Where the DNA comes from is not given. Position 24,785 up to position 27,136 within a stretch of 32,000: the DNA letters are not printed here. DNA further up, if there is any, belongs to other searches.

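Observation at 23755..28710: Compact three-gene operon: SbnA/cysteine-synthase-like enzyme, large FAD/NAD(P)-binding protein and Y4yA-like type III PLP enzyme (orphan small-molecule pathway)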

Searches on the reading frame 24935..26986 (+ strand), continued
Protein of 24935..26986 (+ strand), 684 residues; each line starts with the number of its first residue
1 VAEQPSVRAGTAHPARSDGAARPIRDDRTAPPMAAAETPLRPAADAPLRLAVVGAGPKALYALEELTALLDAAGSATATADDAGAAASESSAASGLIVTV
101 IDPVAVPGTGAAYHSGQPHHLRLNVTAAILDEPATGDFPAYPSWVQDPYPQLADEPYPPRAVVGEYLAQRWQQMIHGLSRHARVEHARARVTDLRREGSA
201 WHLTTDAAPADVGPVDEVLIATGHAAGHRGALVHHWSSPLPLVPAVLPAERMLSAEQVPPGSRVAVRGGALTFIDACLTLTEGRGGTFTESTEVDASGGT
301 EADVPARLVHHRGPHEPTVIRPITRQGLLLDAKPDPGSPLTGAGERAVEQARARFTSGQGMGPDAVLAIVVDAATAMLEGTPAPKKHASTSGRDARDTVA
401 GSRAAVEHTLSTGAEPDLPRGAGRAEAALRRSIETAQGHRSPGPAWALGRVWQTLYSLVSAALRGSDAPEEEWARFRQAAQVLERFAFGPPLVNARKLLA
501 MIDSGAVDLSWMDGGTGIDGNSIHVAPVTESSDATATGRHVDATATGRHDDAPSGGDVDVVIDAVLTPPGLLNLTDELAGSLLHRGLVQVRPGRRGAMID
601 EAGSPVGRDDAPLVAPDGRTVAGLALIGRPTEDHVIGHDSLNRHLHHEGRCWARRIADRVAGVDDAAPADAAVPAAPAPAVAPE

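Call 49: fold_search(model_id=the predicted structure, library=pdb)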
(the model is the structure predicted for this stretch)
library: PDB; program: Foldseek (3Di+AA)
matches with E <= 10: 1074; with E <= 0.001: 308
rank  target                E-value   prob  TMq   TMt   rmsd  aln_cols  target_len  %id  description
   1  8cp2_A                6.0e-29  1.00  0.60  0.67   7.3       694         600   22  Structure of Aspartate-N-hydroxylase (FzmM)from Streptomyces sp. V2: complex with NADPH and L-aspartate (released 2023-07-12)
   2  8cp2_B                8.9e-29  1.00  0.59  0.66   6.9       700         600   22  Structure of Aspartate-N-hydroxylase (FzmM)from Streptomyces sp. V2: complex with NADPH and L-aspartate (released 2023-07-12)
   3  8cp5_B                4.0e-28  1.00  0.63  0.71   6.3       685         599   21  Structure of Aspartate-N-hydroxylase (FzmM)from Streptomyces sp. V2: complex with NADPH and Sulphate (released 2023-07-12)
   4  8z12                  1.4e-09  1.00  0.38  0.58   8.9       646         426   13  Crystal structure of WT DiatB (released 2025-02-19)
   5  3uox_A                3.8e-09  1.00  0.34  0.41  12.8       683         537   12  Crystal Structure of OTEMO (FAD bound form 2) (released 2012-02-01)
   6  3gwf                  1.5e-08  1.00  0.38  0.48  11.3       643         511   12  Open crystal structure of cyclohexanone monooxygenase (released 2009-05-05)
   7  8z17                  2.9e-08  1.00  0.38  0.56   9.0       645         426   13  Crystal structure of DiatB mutant R360A (released 2025-02-19)
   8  3s5w_B                3.0e-08  1.00  0.33  0.51  13.3       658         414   12  Ornithine Hydroxylase (PvdA) from Pseudomonas aeruginosa (released 2011-07-13)
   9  4tlx_A                3.2e-08  1.00  0.37  0.57  12.7       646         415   13  Kutzneria sp. 744 ornithine N-hydroxylase, KtzI-FADred-NADP+-L-orn (released 2014-09-17)
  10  8z16                  3.6e-08  1.00  0.34  0.51   9.7       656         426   14  Crystal structure of DiatB mutant N57A (released 2025-02-19)
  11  4b65                  3.6e-08  1.00  0.37  0.52  10.9       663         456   11  A. fumigatus ornithine hydroxylase (SidA), reduced state bound to NADP(H) (released 2012-10-03)
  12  4b67                  4.0e-08  1.00  0.36  0.51  11.1       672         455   10  A. fumigatus ornithine hydroxylase (SidA), re-oxidised state bound to NADP and ornithine (released 2012-10-03)
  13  3uov_B                4.0e-08  1.00  0.33  0.41  13.2       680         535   13  Crystal Structure of OTEMO (FAD bound form 1) (released 2012-02-01)
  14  4rg3                  4.5e-08  1.00  0.37  0.46  12.2       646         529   12  Epsilon-caprolactone-bound crystal structure of cyclohexanone monooxygenase in the Tight conformation (released 2014-10-15)
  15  3s5w_A                5.0e-08  1.00  0.32  0.49  13.2       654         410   10  Ornithine Hydroxylase (PvdA) from Pseudomonas aeruginosa (released 2011-07-13)
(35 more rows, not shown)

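Call 51: search_protein_families(library=pfam, proteins=[L039:1265-6223:+, L040:3654-7001:+, L024:2111-6037:+, L053:440-5005:-, L063:2538-5921:-, L065:2729-5494:-, L058:2908-5592:+], max_evalue=0.00001)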
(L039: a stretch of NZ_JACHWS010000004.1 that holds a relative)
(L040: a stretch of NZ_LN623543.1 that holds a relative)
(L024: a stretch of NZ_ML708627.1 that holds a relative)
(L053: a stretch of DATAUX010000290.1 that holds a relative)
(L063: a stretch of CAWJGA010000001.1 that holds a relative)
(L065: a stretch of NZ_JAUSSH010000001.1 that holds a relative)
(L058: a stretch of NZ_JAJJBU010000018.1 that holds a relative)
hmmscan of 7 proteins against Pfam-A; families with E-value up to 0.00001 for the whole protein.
L039:1265-6223:+ (1653 aa): 5 families
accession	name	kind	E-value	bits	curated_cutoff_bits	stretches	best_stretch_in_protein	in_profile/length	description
PF12458.13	DUF3686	-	4.5e-222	737.8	25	1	31-485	1-448/448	ATPase involved in DNA repair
PF25472.1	DUF7902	-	1.7e-30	105.5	26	1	606-689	1-84/85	Domain of unknown function (DUF7902)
PF13401.12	AAA_22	-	2.3e-07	31.6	27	0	1289-1385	3-110/130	AAA domain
PF00004.35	AAA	-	1.1e-06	29.5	21.2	1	1294-1369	1-67/131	ATPase family associated with various cellular activities (AAA)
PF07728.20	AAA_5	-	2.1e-06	28.2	22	0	1294-1420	2-128/139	AAA domain (dynein-related subfamily)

L040:3654-7001:+ (1116 aa): 2 families
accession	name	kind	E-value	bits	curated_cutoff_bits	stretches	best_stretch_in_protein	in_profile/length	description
PF00005.33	ABC_tran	-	2.5e-32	112.8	25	1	23-171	1-136/137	ABC transporter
PF02687.27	FtsX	-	8.1e-20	71.5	25.5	1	990-1109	2-120/120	FtsX-like permease C-terminal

L024:2111-6037:+ (1309 aa): 2 families
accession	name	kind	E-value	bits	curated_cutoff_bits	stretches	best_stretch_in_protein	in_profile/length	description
PF00171.27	Aldedh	-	5e-92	309.3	23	1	664-1079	28-452/461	Aldehyde dehydrogenase family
PF01619.24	Pro_dh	-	5.3e-61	207.1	27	1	267-559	3-277/278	Proline dehydrogenase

L053:440-5005:- (1522 aa): 2 families
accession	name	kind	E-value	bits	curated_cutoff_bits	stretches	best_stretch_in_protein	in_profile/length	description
PF14403.11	CP_ATPgrasp_2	-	4.7e-162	539.6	32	1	1079-1455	1-374/374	Circularly permuted ATP-grasp type 2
PF04174.18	CP_ATPgrasp_1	-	1.1e-142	475.4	23.1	1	1079-1410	1-332/332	A circularly permuted ATPgrasp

L063:2538-5921:- (1128 aa): 5 families
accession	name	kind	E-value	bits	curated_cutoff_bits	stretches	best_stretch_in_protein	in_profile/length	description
PF01074.27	Glyco_hydro_38N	-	1.4e-91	307.1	25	1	408-656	3-257/270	Glycosyl hydrolases family 38 N-terminal domain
PF07748.19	Glyco_hydro_38C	-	3e-56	191.4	25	1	802-1000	1-206/206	Glycosyl hydrolases family 38 C-terminal domain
PF09261.16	Alpha-mann_mid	-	1.7e-27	95.7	31.1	1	671-754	1-88/96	Alpha mannosidase middle domain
PF22907.2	Ams1-like_1st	-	4.1e-19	69.3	27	1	227-331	16-121/145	Alpha-mannosidase, jelly roll domain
PF17677.7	Glyco_hydro38C2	-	1.1e-13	51.5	22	1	1053-1125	1-72/72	Glycosyl hydrolases family 38 C-terminal beta sandwich domain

L065:2729-5494:- (922 aa): 0 families

L058:2908-5592:+ (895 aa): 7 families
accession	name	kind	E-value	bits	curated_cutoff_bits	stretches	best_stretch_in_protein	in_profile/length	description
PF00005.33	ABC_tran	-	7.3e-19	69.2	25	0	758-813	85-137/137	ABC transporter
PF17755.6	UvrA_DNA-bind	-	1.3e-18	67.8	23.2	1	195-296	3-107/110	UvrA DNA-binding domain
PF13304.12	AAA_21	-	6e-13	50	27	0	776-836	232-292/304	AAA domain, putative AbiEii toxin, Type IV TA system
PF02463.25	SMC_N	-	1.8e-07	31.3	40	0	781-851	136-206/220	RecF/RecN/SMC N terminal domain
PF13555.12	AAA_29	-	7.7e-07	29.2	27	0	571-588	23-39/61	P-loop containing region of AAA domain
PF20703.3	nSTAND1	-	1.3e-06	28.7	27.1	0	51-99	19-67/379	Novel STAND NTPase 1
PF13191.12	AAA_16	-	1.5e-06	29.3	32.6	0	575-640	28-85/167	AAA ATPase domain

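Call 59: find_encoding_contigs(protein=P0001, flank=10000, max_places=4)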
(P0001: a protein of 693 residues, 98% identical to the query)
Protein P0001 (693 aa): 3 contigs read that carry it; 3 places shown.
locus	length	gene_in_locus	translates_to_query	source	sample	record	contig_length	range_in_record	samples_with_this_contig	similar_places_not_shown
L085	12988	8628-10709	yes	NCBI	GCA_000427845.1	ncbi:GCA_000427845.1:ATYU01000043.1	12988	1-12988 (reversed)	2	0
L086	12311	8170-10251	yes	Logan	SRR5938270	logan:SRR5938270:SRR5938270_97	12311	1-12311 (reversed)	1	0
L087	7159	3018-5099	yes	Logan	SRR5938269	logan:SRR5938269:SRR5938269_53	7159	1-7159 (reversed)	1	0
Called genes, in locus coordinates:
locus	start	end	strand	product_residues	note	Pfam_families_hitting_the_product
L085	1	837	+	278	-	?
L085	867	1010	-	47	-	-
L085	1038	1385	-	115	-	PF01022:HTH_5, PF12840:HTH_20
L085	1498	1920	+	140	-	PF06953:ArsD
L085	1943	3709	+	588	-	PF01656:CbiA, PF02374:ArsA_ATPase, PF13614:AAA_31, PF02374:ArsA_ATPase, PF10609:ParA (weak), PF00142:Fer4_NifH (weak), PF01656:CbiA, PF13614:AAA_31, +10 more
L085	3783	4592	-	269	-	PF13481:AAA_25 (faint), PF01695:IstB_IS21, PF00308:Bac_DnaA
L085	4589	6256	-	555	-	PF22483:Mu-transpos_C_2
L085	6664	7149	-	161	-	PF01243:PNPOx_N, PF16242:Pyrid_ox_like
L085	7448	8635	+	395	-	PF00291:PALP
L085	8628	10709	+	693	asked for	PF13454:NAD_binding_9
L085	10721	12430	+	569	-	PF02784:Orn_Arg_deC_N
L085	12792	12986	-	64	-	?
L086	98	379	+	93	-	PF13683:rve_3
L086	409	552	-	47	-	-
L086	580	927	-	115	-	PF01022:HTH_5, PF12840:HTH_20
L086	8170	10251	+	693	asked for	PF13454:NAD_binding_9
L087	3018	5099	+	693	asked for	PF13454:NAD_binding_9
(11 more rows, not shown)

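Call 69: search_protein_families(library=pfam, proteins=[L037:6972-7877:-, L037:9748-10494:-, L037:6132-6887:+, L050:7171-7800:+, L050:6316-7092:+, L050:10040-12487:+, L077:6406-7485:+, L077:9730-11214:+, L077:4658-6262:+], max_evalue=0.00001)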
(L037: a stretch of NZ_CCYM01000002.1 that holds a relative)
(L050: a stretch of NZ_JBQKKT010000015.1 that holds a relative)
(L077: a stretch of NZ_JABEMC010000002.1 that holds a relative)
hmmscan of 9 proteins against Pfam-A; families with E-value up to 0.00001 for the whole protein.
L037:6972-7877:- (302 aa): 1 family
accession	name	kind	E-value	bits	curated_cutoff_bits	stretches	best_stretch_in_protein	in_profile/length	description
PF01694.28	Rhomboid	-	9.3e-31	107.4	22.6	1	138-270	2-141/143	Rhomboid domain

L037:9748-10494:- (249 aa): 0 families

L037:6132-6887:+ (252 aa): 4 families
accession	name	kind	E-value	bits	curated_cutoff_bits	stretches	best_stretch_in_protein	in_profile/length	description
PF12277.13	DUF3618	-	2.7e-15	56.8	24.9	1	3-46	3-46/47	Protein of unknown function (DUF3618)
PF01442.23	Apolipoprotein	-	1.2e-12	48.4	90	1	140-246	48-154/190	Apolipoprotein A1/A4/E domain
PF12732.12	YtxH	-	3.8e-09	37.3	37.5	0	114-189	4-70/71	YtxH-like protein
PF07464.16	ApoLp-III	-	1e-06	29.4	36.3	1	141-250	27-131/146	Apolipophorin-III precursor (apoLp-III)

L050:7171-7800:+ (210 aa): 2 families
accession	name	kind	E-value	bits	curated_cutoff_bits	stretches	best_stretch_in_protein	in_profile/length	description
PF01243.27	PNPOx_N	-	4.7e-28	98.4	28.1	1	42-156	11-116/120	Pyridoxamine 5'-phosphate oxidase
PF10590.14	PNP_phzG_C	-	6.3e-20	71.3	27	1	170-210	1-42/42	Pyridoxine 5'-phosphate oxidase C-terminal dimerisation region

L050:6316-7092:+ (259 aa): 0 families

L050:10040-12487:+ (816 aa): 1 family
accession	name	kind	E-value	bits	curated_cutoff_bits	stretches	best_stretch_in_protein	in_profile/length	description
PF00365.25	PFK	-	2.1e-194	644.5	30.9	2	75-380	1-275/277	Phosphofructokinase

L077:6406-7485:+ (360 aa): 1 family
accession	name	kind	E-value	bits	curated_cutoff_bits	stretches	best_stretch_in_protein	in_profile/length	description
PF01515.24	PTA_PTB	-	1.6e-110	369.9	24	1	32-352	3-319/319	Phosphate acetyl/butaryl transferase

L077:9730-11214:+ (495 aa): 2 families
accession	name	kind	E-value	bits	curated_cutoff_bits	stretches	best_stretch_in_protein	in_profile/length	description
PF13091.12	PLDc_2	-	2.2e-47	160.6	27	2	335-454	3-124/132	PLD-like domain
PF00614.28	PLDc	-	7.3e-16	57.8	21.9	1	410-434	4-28/28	Phospholipase D Active site motif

L077:4658-6262:+ (535 aa): 2 families
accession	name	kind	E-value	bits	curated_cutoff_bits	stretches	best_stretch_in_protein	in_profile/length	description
PF13520.12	AA_permease_2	-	1.2e-40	140.1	27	1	61-494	8-425/427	Amino acid permease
PF00324.27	AA_permease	-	4.4e-26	92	24.6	1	61-506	4-462/470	Amino acid permease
